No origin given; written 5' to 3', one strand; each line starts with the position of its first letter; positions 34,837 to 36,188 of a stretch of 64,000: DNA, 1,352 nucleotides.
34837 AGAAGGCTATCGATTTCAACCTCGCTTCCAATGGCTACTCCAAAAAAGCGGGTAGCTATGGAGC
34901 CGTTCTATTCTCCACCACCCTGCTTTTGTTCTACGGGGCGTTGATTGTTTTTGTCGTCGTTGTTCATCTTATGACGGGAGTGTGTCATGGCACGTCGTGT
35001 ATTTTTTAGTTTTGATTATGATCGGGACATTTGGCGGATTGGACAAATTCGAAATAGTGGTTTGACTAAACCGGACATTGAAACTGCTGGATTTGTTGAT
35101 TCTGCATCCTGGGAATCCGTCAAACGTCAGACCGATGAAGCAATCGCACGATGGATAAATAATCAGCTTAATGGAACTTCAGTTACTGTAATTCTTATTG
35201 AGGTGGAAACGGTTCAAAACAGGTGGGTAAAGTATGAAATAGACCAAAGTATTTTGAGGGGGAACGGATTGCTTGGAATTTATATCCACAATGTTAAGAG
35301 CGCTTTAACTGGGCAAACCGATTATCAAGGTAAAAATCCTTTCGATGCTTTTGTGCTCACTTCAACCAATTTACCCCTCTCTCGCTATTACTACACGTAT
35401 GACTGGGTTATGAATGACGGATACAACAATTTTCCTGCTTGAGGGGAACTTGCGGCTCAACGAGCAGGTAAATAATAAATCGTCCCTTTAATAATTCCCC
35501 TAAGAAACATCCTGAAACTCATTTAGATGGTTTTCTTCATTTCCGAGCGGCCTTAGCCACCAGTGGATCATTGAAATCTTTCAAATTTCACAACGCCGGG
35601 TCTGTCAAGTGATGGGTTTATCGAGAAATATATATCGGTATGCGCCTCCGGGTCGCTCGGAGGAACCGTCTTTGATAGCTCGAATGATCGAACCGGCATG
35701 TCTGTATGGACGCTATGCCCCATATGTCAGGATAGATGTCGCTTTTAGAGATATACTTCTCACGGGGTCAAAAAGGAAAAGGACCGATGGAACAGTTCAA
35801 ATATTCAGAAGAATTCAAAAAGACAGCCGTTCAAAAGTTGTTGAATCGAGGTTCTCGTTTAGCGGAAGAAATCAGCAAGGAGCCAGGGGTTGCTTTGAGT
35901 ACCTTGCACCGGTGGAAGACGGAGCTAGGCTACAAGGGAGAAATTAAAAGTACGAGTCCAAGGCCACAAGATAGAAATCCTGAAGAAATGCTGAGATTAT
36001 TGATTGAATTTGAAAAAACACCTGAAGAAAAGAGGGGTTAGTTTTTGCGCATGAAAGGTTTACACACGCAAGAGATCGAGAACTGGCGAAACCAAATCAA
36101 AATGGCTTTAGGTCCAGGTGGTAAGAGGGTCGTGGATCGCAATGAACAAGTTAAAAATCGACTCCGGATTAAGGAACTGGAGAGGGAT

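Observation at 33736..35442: Non-canonical Thoeris-like module: two ThsB-type TIR-like (DUF1863) genes interleaved with small membrane proteins, no ThsA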

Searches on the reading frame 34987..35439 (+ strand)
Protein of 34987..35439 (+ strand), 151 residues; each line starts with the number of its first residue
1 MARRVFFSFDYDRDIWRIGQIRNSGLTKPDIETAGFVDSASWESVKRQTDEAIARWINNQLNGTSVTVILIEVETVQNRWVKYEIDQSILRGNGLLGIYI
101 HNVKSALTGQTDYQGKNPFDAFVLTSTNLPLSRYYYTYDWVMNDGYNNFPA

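Call 4: search_protein_families(library=pfam, proteins=[window:34987-35439:+], max_evalue=1)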
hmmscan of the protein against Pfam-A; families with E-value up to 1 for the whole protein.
window:34987-35439:+ (151 aa): 1 family
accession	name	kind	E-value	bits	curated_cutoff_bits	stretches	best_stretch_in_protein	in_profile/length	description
PF08937.16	ThsB_TIR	-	6.5e-22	78.3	21.2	1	6-104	1-99/100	Thoeris protein ThsB, TIR-like domain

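Call 5: search_protein_families(library=padloc, proteins=[window:34987-35439:+], max_evalue=1)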
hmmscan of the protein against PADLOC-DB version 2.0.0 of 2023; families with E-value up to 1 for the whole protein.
window:34987-35439:+ (151 aa): 7 families
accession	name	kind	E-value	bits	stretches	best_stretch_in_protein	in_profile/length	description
PDLC04688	PDC-M50B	-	3e-56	188.1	1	1-149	1-148/162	-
PDLC00431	ThsB1|ThsB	-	3.8e-55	184.7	1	1-150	1-150/162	TIR-like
PDLC00433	ThsB1|ThsB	-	2.4e-43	146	1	1-145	1-139/164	TIR-like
PDLC00418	ThsB1|ThsB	-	7.5e-06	23.9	1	46-104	46-104/155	TIR-like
PDLC00428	ThsB1|ThsB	-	0.0011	17.3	1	40-89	47-101/219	TIR-like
PDLC00438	ThsB1|ThsB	-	0.0028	15.7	1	1-79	1-74/206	TIR-like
PDLC00429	ThsB1|ThsB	-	0.0055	14.8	1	41-92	41-94/167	TIR-like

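Call 7: search_protein_families(library=ncbifam, proteins=[window:34987-35439:+], max_evalue=1)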
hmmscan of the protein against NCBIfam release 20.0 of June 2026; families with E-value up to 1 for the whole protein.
window:34987-35439:+ (151 aa): 1 family
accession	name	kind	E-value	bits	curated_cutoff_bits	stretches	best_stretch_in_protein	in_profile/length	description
NF047639.1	throspo3_MtsD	equivalog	0.014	13.6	800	1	54-118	107-172/651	cell-cell cohesion protein MtsD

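Call 30: search_solved_structures(query=window:34987-35439:+, show_alignments=1, max_evalue=0.01)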
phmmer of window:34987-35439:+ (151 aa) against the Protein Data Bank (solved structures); distinct sequences matched with E-value up to 0.01: 3.
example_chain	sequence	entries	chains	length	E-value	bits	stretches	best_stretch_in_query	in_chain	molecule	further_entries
9b7d_A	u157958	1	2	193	3.7e-30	108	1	1-140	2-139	Putative cyclic ADP-D-ribose synthase ThsB1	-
6lhy_A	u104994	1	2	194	3.7e-30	108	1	1-140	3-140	DUF1863 domain-containing protein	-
8wcf_A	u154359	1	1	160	8e-27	97.2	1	1-147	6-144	Molecular chaperone Tir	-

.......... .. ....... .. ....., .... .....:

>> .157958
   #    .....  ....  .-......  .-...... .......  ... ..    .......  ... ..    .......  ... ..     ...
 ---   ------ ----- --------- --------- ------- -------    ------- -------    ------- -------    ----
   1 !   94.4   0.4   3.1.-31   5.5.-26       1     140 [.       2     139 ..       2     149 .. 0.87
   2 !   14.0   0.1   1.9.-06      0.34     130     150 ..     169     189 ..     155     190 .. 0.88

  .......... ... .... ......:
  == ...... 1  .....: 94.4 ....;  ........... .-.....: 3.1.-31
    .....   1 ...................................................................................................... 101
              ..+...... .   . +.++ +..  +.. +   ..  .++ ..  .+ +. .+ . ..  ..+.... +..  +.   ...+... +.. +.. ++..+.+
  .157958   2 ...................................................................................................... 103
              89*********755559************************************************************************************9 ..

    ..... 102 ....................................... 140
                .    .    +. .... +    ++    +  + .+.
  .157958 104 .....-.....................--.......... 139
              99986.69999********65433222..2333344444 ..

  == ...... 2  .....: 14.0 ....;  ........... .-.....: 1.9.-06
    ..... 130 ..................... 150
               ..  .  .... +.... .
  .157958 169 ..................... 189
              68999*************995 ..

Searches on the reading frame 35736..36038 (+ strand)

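Call 109: search_protein_families(library=pfam, proteins=[window:35736-36038:+], max_evalue=0.001)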
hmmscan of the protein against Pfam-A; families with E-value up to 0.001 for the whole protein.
window:35736-36038:+ (101 aa): 1 family
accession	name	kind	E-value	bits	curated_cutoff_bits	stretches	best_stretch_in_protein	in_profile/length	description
PF01527.26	HTH_Tnp_1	-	3.9e-06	27.4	24.1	1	20-72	3-54/75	Transposase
